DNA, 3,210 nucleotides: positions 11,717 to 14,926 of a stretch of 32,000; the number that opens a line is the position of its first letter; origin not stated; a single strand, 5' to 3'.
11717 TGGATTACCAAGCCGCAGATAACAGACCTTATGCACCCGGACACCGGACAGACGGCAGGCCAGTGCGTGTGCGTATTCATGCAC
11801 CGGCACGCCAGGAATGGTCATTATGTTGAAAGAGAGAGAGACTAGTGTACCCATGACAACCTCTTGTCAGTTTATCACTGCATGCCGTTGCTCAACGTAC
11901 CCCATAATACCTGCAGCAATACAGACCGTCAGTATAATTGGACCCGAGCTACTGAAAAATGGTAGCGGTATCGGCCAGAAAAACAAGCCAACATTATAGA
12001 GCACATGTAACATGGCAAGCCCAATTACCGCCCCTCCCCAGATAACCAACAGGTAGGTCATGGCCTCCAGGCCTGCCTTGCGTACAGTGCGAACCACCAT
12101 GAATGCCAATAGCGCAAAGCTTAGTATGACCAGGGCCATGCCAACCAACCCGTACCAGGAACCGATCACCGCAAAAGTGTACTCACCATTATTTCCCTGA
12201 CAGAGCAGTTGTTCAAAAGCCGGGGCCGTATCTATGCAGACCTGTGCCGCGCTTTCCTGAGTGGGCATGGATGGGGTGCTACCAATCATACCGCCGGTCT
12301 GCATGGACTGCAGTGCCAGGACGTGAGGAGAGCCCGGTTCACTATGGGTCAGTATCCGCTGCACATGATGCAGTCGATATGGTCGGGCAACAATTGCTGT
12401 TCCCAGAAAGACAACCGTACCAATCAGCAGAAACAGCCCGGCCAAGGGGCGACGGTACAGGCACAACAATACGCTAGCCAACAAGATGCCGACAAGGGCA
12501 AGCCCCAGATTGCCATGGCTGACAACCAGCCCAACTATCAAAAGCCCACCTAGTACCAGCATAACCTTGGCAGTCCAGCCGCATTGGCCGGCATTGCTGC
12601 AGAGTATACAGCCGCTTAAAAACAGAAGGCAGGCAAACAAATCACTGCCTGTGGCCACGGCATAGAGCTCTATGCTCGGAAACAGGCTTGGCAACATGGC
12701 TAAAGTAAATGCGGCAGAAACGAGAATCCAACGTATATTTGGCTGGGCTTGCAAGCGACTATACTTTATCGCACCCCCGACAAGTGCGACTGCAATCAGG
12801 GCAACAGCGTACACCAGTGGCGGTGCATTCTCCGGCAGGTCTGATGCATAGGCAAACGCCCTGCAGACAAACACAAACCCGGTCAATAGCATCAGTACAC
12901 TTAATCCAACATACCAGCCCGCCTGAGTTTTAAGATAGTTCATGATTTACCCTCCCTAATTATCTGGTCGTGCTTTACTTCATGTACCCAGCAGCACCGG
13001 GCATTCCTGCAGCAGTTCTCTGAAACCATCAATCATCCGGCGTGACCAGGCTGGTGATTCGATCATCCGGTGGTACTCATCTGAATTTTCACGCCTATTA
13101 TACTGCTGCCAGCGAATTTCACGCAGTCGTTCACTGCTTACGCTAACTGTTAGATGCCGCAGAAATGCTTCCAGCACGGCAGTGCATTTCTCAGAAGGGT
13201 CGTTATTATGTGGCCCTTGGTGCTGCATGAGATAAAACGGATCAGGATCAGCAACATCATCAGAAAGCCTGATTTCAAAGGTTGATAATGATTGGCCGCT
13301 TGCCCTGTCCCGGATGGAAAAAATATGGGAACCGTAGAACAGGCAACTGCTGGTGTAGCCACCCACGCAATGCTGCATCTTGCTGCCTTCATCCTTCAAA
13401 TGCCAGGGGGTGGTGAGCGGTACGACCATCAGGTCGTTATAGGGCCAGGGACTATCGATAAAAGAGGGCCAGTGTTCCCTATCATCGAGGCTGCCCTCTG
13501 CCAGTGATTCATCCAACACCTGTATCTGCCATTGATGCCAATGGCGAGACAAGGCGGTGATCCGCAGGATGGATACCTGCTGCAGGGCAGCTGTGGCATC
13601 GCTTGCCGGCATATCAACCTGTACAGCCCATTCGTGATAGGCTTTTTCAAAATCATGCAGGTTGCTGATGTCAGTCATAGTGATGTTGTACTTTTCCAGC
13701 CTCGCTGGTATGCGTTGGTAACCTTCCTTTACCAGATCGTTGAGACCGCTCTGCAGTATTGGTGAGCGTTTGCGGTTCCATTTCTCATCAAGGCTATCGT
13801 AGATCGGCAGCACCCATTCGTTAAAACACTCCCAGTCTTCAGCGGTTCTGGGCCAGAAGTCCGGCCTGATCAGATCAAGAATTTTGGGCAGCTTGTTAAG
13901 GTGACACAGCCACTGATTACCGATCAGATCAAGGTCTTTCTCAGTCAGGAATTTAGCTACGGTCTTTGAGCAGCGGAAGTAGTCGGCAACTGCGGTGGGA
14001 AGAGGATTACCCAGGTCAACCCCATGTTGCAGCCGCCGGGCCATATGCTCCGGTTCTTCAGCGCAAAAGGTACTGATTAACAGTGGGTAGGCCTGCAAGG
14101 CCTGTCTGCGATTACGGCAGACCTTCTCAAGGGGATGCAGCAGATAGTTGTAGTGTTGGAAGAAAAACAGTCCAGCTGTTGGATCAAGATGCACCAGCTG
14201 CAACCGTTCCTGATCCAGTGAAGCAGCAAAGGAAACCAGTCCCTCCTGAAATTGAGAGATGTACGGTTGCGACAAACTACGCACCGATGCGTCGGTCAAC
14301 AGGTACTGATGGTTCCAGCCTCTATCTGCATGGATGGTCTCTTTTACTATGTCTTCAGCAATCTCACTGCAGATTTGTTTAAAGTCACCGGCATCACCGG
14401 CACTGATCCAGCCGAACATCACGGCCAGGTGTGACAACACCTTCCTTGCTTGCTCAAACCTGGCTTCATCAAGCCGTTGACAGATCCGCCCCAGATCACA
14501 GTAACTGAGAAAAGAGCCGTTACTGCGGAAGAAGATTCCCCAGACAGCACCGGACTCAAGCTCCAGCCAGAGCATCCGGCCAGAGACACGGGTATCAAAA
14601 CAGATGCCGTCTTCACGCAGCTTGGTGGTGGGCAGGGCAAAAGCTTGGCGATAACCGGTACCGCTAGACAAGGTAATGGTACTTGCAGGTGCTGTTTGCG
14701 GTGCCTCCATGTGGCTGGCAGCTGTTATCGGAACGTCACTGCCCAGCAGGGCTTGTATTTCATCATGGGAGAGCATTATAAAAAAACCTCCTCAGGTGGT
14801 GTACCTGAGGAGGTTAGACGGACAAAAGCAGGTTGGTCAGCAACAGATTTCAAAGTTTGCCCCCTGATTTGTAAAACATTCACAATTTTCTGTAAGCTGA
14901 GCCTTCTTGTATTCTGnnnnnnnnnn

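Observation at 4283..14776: Eleven-ORF minus-strand cassette joining a TPR-AAA+ unfoldase, TPR-headed membrane paralogs, an orphan SEDS protein, a membrane HExxH protein, a PcfJ-like protein and two phospho-nucleotide hydrolases: candidate undescribed system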

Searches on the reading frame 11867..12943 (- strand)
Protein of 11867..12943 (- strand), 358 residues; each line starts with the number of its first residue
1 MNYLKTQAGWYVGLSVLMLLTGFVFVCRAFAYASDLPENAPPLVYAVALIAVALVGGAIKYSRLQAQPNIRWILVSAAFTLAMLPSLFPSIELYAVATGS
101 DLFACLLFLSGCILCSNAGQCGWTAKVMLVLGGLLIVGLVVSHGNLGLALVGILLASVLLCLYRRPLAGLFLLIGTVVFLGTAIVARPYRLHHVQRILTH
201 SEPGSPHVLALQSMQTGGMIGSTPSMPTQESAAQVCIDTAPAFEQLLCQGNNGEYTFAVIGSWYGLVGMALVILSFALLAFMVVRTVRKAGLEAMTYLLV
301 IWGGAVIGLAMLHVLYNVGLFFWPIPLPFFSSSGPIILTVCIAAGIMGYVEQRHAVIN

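Call 4: search_protein_families(library=pfam, proteins=[window:11867-12943:-], max_evalue=0.01)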
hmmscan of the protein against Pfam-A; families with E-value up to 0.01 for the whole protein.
window:11867-12943:- (358 aa): 1 family
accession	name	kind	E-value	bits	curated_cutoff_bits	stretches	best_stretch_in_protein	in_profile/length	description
PF01098.24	FTSW_RODA_SPOVE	-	5e-06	26.2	26.4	1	123-352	131-352/356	Cell cycle protein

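Call 5: search_protein_families(library=ncbifam, proteins=[window:11867-12943:-], max_evalue=0.01)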
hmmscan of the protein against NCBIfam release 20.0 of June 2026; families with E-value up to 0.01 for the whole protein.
window:11867-12943:- (358 aa): 3 families
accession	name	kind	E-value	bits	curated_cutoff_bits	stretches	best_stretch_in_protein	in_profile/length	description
TIGR02614.1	ftsW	equivalog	3.3e-09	36.3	337.5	1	254-351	256-354/357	putative lipid II flippase FtsW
NF037961.1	RodA_shape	subfamily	3.4e-05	23.3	150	1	252-341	308-398/415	rod shape-determining protein RodA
TIGR02615.1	spoVE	exception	5.4e-05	22.8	448.8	1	135-347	145-349/354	stage V sporulation protein E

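Call 7: search_protein_families(library=padloc, proteins=[window:11867-12943:-], max_evalue=0.01)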
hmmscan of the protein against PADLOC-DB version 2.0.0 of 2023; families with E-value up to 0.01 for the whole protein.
window:11867-12943:- (358 aa): 0 families

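Call 39: search_dna_similar(query=window:11867-12943:-, collection=plasmids, mode=protein, max_rows=15, max_evalue=0.001)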
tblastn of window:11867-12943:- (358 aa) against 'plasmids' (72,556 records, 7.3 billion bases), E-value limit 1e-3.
Records with a match: 2; places in all: 2; records where one place covers at least 80% of the query: 0.
Best place of each record, by identity: <60% 2.
By first word of the organism name: Listeria 2.
By predicted mobility (MOB-suite, as given by PLSDB): non-mobilizable 2.
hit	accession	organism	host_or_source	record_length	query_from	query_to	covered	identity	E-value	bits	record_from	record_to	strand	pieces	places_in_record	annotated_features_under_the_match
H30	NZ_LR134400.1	Listeria monocytogenes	Homo sapiens,Vein blood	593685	145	347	57%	25.0%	6e-4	49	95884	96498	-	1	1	rodA: rod shape-determining protein RodA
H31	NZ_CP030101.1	Listeria monocytogenes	Environment,water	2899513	145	347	57%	25.0%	6e-4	49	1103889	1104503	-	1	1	none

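Call 53: search_protein_families(library=phrogs, proteins=[window:11867-12943:-], max_evalue=0.001)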
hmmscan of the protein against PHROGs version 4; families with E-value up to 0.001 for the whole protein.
window:11867-12943:- (358 aa): 0 families

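Call 79: search_solved_structures(query=window:11867-12943:-, max_evalue=1, show_alignments=3)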
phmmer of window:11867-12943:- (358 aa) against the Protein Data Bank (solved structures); distinct sequences matched with E-value up to 1: 0.

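Call 81: search_solved_structures(query=A6, max_evalue=10, show_alignments=2)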
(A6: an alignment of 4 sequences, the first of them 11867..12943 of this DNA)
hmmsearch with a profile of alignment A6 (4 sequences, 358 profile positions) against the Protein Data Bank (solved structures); distinct sequences matched with E-value up to 10: 2.
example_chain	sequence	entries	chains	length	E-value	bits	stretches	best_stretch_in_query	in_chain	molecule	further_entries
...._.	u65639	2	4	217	1.4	11.1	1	156-233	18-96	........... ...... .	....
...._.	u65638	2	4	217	1.8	10.7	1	156-231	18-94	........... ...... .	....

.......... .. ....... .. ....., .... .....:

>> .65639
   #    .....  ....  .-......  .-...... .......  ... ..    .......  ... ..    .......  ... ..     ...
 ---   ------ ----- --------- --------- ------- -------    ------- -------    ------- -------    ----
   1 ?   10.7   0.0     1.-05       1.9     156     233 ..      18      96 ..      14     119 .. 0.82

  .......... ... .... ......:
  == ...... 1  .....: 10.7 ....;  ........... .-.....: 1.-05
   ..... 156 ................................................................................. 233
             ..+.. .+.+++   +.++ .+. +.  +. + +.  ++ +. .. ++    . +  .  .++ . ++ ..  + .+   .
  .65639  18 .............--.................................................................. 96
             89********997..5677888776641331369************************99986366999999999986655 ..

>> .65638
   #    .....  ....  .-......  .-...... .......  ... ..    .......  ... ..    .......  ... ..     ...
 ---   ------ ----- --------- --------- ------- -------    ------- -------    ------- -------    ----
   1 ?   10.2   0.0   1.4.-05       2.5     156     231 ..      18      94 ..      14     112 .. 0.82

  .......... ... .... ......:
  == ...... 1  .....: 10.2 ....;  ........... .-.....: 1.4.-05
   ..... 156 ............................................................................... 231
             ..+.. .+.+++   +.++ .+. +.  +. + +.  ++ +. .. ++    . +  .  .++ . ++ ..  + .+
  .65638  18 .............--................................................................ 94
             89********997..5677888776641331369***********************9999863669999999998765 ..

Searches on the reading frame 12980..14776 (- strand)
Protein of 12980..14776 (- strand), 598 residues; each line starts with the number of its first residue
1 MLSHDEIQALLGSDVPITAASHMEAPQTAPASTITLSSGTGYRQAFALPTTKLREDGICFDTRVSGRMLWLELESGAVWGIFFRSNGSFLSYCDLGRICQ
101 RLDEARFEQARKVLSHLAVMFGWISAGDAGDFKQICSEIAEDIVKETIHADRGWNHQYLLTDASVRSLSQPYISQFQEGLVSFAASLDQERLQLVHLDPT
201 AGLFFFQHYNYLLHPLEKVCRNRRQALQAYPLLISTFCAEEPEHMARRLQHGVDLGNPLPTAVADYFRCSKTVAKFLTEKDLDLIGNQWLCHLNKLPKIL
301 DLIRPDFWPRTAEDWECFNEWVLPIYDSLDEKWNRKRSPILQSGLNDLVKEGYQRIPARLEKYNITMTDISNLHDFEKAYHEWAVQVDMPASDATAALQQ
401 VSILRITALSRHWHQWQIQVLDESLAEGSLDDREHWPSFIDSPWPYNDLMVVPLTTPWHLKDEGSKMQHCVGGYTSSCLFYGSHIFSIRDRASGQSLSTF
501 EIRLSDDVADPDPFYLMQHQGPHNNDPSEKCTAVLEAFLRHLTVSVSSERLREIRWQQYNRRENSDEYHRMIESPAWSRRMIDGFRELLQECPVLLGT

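Call 4: search_protein_families(library=pfam, proteins=[window:12980-14776:-], max_evalue=0.01)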
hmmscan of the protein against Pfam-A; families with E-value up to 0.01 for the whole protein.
window:12980-14776:- (598 aa): 1 family
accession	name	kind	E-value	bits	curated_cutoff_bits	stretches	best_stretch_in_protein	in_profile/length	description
PF14284.11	PcfJ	-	3.7e-09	37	25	1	404-526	55-138/147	PcfJ-like protein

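Call 5: search_protein_families(library=ncbifam, proteins=[window:12980-14776:-], max_evalue=0.01)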
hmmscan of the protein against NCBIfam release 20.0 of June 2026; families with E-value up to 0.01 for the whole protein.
window:12980-14776:- (598 aa): 0 families

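Call 7: search_protein_families(library=padloc, proteins=[window:12980-14776:-], max_evalue=0.01)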
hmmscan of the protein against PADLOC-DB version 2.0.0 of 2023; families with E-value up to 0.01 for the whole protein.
window:12980-14776:- (598 aa): 0 families

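Call 38: search_dna_similar(query=window:12980-14776:-, collection=plasmids, mode=protein, max_rows=15)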
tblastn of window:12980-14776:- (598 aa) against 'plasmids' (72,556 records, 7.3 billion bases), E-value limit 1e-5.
Records with a match: 9; places in all: 11; records where one place covers at least 80% of the query: 0.
Best place of each record, by identity: <60% 9.
By first word of the organism name: Pseudomonas 3; Bosea 2; Allochromatium 1; Sphingopyxis 1; Rhizorhabdus 1; Sphingobium 1.
By predicted mobility (MOB-suite, as given by PLSDB): non-mobilizable 6; conjugative 3.
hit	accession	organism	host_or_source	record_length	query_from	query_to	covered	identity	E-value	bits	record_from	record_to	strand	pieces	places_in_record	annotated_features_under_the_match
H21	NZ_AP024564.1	Allochromatium tepidum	-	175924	168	554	65%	25.2%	3e-20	103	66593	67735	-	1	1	PcfJ domain-containing protein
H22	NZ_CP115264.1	Pseudomonas aeruginosa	Homo sapiens,culture samples from human ...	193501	129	505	63%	24.0%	3e-7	62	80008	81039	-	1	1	PcfJ domain-containing protein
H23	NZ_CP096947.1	Pseudomonas aeruginosa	Homo sapiens,broncholveolr lvge fluid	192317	129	505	63%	24.0%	3e-7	62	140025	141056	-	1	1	PcfJ domain-containing protein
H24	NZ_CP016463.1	Bosea sp. RAC05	Microbial isolate,Algal phycosphere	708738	228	569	57%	24.3%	4e-11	74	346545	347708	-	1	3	PcfJ domain-containing protein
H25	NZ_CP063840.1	Sphingopyxis granuli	whole organism,river sediment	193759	217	542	55%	25.3%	3e-6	59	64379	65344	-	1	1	PcfJ domain-containing protein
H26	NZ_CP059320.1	Rhizorhabdus wittichii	Enrichment culture,Wastewater treatment ...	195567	217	542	55%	25.3%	3e-6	59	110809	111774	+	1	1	PcfJ domain-containing protein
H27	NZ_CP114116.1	Pseudomonas sp. GXZC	Sus scrofa,mixed culture,semen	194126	223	524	51%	24.4%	9e-6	57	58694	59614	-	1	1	hypothetical protein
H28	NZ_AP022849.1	Bosea sp. ANAM02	Callyspongia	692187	409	538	22%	32.2%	4e-9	67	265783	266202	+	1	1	PcfJ domain-containing protein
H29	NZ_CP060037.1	Sphingobium fuliginis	-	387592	432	542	19%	31.9%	2e-6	59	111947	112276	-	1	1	PcfJ domain-containing protein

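Call 40: get_annotated_region(hit=H21, flank=8000)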
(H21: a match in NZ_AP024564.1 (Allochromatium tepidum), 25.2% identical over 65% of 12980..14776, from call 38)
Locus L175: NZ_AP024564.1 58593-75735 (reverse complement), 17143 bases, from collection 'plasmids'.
description: Allochromatium tepidum strain NZ plasmid pAt1, complete sequence
organism: Allochromatium tepidum (NCBI taxid 553982)
taxonomy: Bacteria; Pseudomonadota; Gammaproteobacteria; Chromatiales; Chromatiaceae; Allochromatium; Allochromatium tepidum
host: -; source: -; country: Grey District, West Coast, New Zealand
typing (MOB-suite, as given by PLSDB): non-mobilizable
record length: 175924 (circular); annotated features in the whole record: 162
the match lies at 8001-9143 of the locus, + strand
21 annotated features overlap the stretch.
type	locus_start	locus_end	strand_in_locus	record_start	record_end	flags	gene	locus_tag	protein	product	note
CDS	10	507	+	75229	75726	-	-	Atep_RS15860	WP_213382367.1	DUF4124 domain-containing protein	-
CDS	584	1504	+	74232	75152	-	-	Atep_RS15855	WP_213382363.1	hypothetical protein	-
CDS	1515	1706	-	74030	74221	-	-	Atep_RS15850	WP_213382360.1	hypothetical protein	-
CDS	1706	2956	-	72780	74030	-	-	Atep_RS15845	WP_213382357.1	VWA domain-containing protein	-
CDS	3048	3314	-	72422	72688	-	-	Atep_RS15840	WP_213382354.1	hypothetical protein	-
CDS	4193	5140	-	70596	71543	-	-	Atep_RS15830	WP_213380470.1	IS1595 family transposase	-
CDS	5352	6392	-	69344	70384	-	cas1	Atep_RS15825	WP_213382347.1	CRISPR-associated endonuclease Cas1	GO:0043571 - maintenance of CRISPR repeat elements [Evidence IEA]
CDS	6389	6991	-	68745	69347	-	-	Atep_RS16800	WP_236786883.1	PEGA domain-containing protein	-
CDS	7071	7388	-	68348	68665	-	csx16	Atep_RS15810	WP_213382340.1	CRISPR-associated protein Csx16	GO:0043571 - maintenance of CRISPR repeat elements [Evidence IEA]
CDS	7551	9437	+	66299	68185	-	-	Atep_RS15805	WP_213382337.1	PcfJ domain-containing protein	-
CDS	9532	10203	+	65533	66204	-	-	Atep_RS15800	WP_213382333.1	hypothetical protein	-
CDS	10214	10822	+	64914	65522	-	-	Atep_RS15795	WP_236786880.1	DUF488 domain-containing protein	-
CDS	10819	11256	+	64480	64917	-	-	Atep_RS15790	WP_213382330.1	DUF488 domain-containing protein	-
CDS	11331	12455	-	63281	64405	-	csm6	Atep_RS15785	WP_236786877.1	CRISPR-associated ring nuclease Csm6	GO:0043571 - maintenance of CRISPR repeat elements [Evidence IEA]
CDS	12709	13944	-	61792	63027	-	-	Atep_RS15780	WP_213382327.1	RNA-guided endonuclease TnpB family protein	-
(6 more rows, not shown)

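Call 53: search_protein_families(library=phrogs, proteins=[window:12980-14776:-], max_evalue=0.001)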
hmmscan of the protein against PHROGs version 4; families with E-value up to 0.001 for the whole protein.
window:12980-14776:- (598 aa): 2 families
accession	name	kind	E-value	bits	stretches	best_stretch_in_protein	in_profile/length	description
phrog_3169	-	unknown function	6.7e-07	29.7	1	458-544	390-468/474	-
phrog_8470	-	unknown function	2.9e-05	24.1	1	444-541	459-554/567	-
